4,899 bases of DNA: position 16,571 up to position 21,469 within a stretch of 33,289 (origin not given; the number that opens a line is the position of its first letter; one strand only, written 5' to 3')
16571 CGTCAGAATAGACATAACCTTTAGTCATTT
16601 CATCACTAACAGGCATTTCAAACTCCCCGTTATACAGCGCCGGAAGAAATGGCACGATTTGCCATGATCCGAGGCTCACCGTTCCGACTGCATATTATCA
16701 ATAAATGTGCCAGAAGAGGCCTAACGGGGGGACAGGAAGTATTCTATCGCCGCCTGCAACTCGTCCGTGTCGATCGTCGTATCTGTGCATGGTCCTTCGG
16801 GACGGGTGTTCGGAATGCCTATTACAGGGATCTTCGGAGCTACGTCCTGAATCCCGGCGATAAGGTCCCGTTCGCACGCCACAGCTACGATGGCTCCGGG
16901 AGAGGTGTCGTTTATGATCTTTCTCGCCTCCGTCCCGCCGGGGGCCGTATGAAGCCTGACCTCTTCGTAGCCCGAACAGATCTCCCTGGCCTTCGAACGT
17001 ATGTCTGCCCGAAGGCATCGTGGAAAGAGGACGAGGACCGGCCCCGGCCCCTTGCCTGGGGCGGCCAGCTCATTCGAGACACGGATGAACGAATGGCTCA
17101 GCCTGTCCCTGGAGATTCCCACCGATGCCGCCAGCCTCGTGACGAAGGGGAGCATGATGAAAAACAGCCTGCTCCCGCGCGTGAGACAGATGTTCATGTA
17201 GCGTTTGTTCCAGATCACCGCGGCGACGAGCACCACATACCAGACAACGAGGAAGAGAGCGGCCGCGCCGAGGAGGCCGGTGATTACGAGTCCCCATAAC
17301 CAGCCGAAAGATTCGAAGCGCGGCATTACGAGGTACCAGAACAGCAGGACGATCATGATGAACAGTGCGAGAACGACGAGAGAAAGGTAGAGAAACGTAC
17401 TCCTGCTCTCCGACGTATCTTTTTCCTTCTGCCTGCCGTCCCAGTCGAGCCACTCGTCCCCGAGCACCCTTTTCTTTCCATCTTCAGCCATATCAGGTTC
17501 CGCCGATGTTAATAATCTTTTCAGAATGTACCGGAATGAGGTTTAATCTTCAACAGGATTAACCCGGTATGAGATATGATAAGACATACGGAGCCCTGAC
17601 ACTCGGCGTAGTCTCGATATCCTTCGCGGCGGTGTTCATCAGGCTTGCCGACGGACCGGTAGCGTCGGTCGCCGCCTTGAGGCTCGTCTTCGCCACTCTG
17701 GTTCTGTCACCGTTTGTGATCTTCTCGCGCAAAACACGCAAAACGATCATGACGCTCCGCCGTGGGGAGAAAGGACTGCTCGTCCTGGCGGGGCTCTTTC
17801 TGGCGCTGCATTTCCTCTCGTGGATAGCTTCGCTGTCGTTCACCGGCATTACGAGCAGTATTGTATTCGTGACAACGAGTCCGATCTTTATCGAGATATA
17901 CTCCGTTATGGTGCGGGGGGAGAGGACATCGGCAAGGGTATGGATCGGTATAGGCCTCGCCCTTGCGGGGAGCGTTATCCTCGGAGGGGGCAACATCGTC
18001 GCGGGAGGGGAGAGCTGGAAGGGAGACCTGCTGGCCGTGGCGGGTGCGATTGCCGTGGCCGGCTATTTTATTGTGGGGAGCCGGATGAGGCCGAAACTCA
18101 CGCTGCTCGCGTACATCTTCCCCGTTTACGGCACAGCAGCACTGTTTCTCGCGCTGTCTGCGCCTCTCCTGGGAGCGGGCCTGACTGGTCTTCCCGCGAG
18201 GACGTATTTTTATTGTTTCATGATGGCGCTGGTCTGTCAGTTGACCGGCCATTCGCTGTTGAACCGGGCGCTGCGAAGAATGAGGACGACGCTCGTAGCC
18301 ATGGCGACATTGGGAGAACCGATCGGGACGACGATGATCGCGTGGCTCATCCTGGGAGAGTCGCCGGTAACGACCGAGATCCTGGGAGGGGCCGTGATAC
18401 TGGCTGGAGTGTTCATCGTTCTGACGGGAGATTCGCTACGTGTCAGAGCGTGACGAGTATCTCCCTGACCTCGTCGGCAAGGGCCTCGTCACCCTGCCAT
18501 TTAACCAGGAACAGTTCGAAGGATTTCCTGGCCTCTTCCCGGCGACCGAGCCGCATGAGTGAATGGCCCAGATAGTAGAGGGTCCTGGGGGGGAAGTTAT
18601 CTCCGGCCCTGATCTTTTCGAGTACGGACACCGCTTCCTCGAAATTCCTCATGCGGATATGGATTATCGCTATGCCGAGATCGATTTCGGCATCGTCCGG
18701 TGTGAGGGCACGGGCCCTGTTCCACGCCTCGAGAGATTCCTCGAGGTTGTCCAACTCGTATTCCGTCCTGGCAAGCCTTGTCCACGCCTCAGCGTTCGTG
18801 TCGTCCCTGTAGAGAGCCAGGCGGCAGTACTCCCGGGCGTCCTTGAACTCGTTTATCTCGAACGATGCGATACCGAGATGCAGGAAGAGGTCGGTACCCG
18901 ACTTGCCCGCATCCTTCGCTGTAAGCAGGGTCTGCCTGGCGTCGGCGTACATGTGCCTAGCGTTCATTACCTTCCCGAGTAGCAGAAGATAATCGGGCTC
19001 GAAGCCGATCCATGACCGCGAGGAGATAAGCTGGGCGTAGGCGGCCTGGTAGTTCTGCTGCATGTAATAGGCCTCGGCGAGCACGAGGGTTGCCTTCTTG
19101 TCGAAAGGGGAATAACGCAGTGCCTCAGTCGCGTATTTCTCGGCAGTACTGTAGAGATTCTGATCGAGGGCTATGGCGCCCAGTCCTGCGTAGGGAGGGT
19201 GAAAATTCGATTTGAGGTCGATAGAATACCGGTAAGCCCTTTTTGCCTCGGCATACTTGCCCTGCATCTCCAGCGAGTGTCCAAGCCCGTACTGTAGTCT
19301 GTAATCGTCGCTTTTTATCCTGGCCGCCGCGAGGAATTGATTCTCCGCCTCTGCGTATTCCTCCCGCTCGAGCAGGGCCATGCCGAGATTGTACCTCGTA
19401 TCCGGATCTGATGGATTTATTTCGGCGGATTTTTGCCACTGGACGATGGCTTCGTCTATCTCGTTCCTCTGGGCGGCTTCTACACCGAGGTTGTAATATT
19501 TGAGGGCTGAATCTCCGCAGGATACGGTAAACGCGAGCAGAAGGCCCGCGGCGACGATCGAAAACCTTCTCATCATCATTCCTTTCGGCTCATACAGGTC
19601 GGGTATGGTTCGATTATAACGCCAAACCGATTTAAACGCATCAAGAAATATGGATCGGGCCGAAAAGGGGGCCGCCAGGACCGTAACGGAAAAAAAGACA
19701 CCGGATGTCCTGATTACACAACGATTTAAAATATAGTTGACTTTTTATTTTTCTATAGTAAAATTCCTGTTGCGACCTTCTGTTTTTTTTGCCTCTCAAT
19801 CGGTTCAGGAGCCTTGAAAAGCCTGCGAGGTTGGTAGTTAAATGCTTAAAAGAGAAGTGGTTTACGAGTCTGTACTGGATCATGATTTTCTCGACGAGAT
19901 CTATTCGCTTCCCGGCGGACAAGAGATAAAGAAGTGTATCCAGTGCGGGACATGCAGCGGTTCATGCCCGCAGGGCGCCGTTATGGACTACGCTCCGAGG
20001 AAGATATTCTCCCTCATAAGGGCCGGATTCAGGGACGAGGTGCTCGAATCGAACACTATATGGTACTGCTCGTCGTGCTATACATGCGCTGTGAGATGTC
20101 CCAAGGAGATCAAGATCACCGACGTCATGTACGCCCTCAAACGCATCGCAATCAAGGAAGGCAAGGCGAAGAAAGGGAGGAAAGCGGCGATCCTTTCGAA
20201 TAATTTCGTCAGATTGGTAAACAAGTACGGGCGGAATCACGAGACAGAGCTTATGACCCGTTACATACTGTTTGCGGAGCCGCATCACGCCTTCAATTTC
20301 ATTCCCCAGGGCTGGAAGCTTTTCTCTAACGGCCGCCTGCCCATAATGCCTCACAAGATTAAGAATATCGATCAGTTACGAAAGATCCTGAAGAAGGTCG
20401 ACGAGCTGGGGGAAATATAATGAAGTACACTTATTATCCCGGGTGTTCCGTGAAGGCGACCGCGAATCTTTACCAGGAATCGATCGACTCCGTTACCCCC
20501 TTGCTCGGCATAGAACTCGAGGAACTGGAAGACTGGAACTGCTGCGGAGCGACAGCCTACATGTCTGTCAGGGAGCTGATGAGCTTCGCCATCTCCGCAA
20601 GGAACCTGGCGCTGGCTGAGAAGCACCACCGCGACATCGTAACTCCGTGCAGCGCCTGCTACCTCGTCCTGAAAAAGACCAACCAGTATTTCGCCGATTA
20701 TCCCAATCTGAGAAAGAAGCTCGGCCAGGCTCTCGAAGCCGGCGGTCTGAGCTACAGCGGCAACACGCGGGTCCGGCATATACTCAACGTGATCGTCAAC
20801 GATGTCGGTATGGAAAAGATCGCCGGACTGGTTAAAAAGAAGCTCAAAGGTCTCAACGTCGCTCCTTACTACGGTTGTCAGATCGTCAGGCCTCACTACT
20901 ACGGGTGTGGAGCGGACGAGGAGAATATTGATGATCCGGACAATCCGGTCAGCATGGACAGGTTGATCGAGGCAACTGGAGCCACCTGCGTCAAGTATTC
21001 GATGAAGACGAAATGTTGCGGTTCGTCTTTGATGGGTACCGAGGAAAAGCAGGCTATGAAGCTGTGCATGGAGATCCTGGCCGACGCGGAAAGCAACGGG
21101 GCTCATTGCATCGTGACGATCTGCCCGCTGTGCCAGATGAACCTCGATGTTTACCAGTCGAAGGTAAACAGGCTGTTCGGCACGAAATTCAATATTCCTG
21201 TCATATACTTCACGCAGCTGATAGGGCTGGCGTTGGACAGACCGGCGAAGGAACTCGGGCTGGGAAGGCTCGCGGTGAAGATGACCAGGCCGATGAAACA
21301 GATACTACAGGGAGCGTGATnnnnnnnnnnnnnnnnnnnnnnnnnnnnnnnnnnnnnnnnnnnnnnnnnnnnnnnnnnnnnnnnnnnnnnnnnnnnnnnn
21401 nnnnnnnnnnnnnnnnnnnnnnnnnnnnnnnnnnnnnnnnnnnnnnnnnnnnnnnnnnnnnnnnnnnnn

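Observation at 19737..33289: A 13-gene co-directional locus combining two HdrCBA sets, an NADH module and an MvhDGA [NiFe] hydrogenase in a bacterium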

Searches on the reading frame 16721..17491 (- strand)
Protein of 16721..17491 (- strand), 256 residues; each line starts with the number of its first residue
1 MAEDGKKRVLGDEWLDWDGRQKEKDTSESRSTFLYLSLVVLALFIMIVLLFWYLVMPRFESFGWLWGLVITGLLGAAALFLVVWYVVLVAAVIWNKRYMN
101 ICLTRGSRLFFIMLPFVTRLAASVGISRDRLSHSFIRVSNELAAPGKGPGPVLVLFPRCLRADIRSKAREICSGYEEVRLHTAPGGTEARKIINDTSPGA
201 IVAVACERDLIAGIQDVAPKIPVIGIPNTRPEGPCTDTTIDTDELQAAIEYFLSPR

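Call 13: search_protein_families(library=pfam, max_evalue=0.00001, proteins=[window:16721-17491:-])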
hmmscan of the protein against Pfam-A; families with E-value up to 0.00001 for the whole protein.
window:16721-17491:- (256 aa): 1 family
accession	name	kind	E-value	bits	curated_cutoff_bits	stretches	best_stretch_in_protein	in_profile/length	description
PF01976.22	DUF116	-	5.5e-23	81.6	25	1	177-248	84-154/155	Protein of unknown function DUF116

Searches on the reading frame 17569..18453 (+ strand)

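Call 13: search_protein_families(library=pfam, max_evalue=0.00001, proteins=[window:17569-18453:+])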
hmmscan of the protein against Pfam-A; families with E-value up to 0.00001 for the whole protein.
window:17569-18453:+ (294 aa): 1 family
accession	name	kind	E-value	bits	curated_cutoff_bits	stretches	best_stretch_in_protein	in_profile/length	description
PF00892.27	EamA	-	2.7e-26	92.9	28.2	2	10-138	7-133/135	EamA-like transporter family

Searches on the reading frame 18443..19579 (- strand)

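Call 13: search_protein_families(library=pfam, max_evalue=0.00001, proteins=[window:18443-19579:-])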
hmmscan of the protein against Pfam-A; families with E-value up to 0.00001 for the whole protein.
window:18443-19579:- (378 aa): 16 families
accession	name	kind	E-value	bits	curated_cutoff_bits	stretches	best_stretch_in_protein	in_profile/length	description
PF07719.23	TPR_2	-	1.7e-33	112.3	27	0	263-296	1-34/34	Tetratricopeptide repeat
PF00515.34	TPR_1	-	3.6e-31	106.1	27.8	0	28-58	4-34/34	Tetratricopeptide repeat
PF13432.12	TPR_16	-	3.2e-26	91.8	32.7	1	136-181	6-51/65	Tetratricopeptide repeat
PF14559.12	TPR_19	-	7.8e-21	74.6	25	0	137-202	1-66/68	Tetratricopeptide repeat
PF13181.12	TPR_8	-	1.1e-17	63.1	25.7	0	332-356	2-26/34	Tetratricopeptide repeat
PF13414.12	TPR_11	-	3.3e-17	62.3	26.8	1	37-70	6-39/42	TPR repeat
PF12895.13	ANAPC3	-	2.1e-15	57.2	27.2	0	139-219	1-80/82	Anaphase-promoting complex, cyclosome, subunit 3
PF13431.12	TPR_17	-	3.7e-14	52.2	24.4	0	49-79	3-33/34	Tetratricopeptide repeat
PF23914.1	TPR_CcmH_CycH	-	2.1e-13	50.9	42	1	253-358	40-148/158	Cytochrome c-type biogenesis protein H TPR domain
PF13428.12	TPR_14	-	3.2e-13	49.4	23.5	0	264-304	2-42/44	Tetratricopeptide repeat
PF13424.12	TPR_12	-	2.1e-12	47.5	30.1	0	263-324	3-72/77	Tetratricopeptide repeat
PF07721.20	TPR_4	-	1.9e-10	40.8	27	0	331-351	1-21/26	Tetratricopeptide repeat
PF24575.1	TPR_Slam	-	2.4e-08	34.8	35.2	0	23-82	45-104/104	Surface lipoprotein assembly modifier, N-terminal TPR repeats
PF13174.12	TPR_6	-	5.8e-08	33.3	26.3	0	333-358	2-27/33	Tetratricopeptide repeat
PF14561.12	TPR_20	-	3.7e-07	30.8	25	0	44-90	7-53/90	Tetratricopeptide repeat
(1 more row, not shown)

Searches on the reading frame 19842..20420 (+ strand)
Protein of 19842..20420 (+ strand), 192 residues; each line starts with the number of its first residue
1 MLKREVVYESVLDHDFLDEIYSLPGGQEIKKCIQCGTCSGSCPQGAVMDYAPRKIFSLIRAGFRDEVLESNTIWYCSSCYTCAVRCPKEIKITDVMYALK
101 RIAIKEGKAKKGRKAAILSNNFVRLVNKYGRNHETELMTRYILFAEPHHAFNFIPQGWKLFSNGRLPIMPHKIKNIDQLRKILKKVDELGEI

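Call 3: search_protein_families(library=pfam, proteins=[window:19842-20420:+])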
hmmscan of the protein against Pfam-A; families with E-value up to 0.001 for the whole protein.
window:19842-20420:+ (192 aa): 6 families
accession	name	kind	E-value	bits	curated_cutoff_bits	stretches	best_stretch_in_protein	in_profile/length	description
PF13183.11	Fer4_8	-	4.1e-11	43.7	27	1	28-90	1-68/68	4Fe-4S dicluster domain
PF13534.11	Fer4_17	-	6.1e-10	39.9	22.2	1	31-90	1-60/61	4Fe-4S dicluster domain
PF13187.11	Fer4_9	-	7.5e-09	35.9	27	1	31-89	1-50/52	4Fe-4S dicluster domain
PF12838.12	Fer4_7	-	8.2e-06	26.6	27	1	31-89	1-51/52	4Fe-4S dicluster domain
PF13237.11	Fer4_10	-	2.6e-05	24.5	25.5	0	30-87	7-53/53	4Fe-4S dicluster domain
PF00037.32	Fer4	-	4.8e-05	23.4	21.1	1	31-47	7-23/24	4Fe-4S binding domain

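Call 9: search_protein_families(library=ncbifam, proteins=[window:19842-20420:+])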
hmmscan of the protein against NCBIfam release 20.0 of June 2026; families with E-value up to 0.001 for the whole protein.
window:19842-20420:+ (192 aa): 24 families
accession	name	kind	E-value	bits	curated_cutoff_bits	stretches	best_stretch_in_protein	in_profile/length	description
TIGR03290.1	CoB_CoM_SS_C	equivalog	2.6e-29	102.1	160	1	29-115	1-87/144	CoB--CoM heterodisulfide reductase subunit C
NF041779.1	hetero_SS_HdrC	equivalog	8.1e-21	74.4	350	1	29-108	30-108/198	ferredoxin:CoB-CoM heterodisulfide reductase subunit HdrC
NF038018.1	qmoC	equivalog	1.8e-20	73.7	300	1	13-109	2-97/360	quinone-interacting membrane-bound oxidoreductase complex subunit QmoC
NF041890.1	hdrC_Methbact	equivalog_domain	4.4e-20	72.1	270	1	26-111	25-109/192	ferredoxin:CoB-CoM heterodisulfide reductase subunit HdrC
NF009227.0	PRK12577.1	equivalog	7.3e-11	41.3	349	1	69-188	204-324/330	succinate dehydrogenase/fumarate reductase iron-sulfur subunit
NF008369.0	PRK11168.1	equivalog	7.3e-10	38.3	278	1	27-120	8-102/401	anaerobic glycerol-3-phosphate dehydrogenase subunit C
NF004898.0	PRK06259.1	equivalog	2.8e-09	36.1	385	1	27-111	131-224/488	fumarate reductase (CoM/CoB) subunit TfrB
NF042952.1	MFR_FeS_SdhB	equivalog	4.5e-09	35.8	600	1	70-140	198-267/320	8-methylmenaquinol:fumarate reductase iron-sulfur subunit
TIGR00314.1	cdhA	equivalog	2.2e-07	29.1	781.3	1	28-113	397-478/784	CO dehydrogenase/acetyl-CoA synthase complex subunit alpha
TIGR01945.1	rnfC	subfamily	2.6e-07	29.5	245.95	1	28-98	361-426/435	RnfABCDGE type electron transport complex subunit C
NF009226.0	PRK12576.1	equivalog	4.2e-07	29.6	344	1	30-184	154-316/317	succinate dehydrogenase/fumarate reductase iron-sulfur subunit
NF041837.1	rnfC_Methano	equivalog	5.5e-07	28.8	650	1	28-103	356-427/438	Rnf electron transport complex subunit RnfC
TIGR00384.1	dhsB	subfamily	6.1e-07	29.1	88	1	27-96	137-218/222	succinate dehydrogenase and fumarate reductase iron-sulfur protein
NF004616.0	PRK05950.1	subfamily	1.2e-06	27.8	228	1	28-106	145-236/238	succinate dehydrogenase iron-sulfur subunit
NF003454.1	PRK05035.1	equivalog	1.4e-06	27.1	345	1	26-111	363-442/556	electron transport complex subunit RsxC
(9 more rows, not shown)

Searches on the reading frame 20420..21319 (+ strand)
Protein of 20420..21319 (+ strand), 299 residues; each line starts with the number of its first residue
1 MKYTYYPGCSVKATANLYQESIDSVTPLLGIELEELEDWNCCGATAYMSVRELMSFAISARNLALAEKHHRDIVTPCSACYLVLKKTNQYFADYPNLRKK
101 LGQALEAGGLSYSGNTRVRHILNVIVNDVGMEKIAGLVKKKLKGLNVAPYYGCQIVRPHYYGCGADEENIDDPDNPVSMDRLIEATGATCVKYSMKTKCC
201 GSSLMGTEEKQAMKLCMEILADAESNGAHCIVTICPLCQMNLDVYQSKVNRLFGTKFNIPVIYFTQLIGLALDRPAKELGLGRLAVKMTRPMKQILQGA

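Call 3: search_protein_families(library=pfam, proteins=[window:20420-21319:+])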
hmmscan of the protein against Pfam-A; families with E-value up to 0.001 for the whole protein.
window:20420-21319:+ (299 aa): 1 family
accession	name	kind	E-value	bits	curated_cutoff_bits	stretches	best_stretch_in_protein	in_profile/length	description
PF02754.22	CCG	-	5.5e-28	97.3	20.6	2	3-85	1-85/85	Cysteine-rich domain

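Call 9: search_protein_families(library=ncbifam, proteins=[window:20420-21319:+])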
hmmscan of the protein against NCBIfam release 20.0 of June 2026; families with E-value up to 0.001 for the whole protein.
window:20420-21319:+ (299 aa): 6 families
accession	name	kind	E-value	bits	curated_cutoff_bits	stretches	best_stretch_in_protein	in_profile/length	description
NF042965.1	MFR_anch_SdhE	equivalog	1.8e-62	211.4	500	1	2-285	2-275/282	8-methylmenaquinol:fumarate reductase membrane anchor subunit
TIGR03288.1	CoB_CoM_SS_B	equivalog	6.5e-61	206.1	345.15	1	2-293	1-288/290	CoB--CoM heterodisulfide reductase subunit B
NF041780.1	hetero_SS_HdrB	equivalog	2.1e-29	102.8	450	1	26-274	29-283/304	ferredoxin:CoB-CoM heterodisulfide reductase subunit HdrB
NF045670.1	quin_L_LdhH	equivalog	1.5e-09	36.7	800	1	2-100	468-568/706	L-lactate dehydrogenase (quinone) large subunit LdhH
NF004898.0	PRK06259.1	equivalog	1.3e-06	27.4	385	1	189-267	408-483/488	fumarate reductase (CoM/CoB) subunit TfrB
NF008369.0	PRK11168.1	equivalog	7.4e-05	21.8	278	0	4-93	170-261/401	anaerobic glycerol-3-phosphate dehydrogenase subunit C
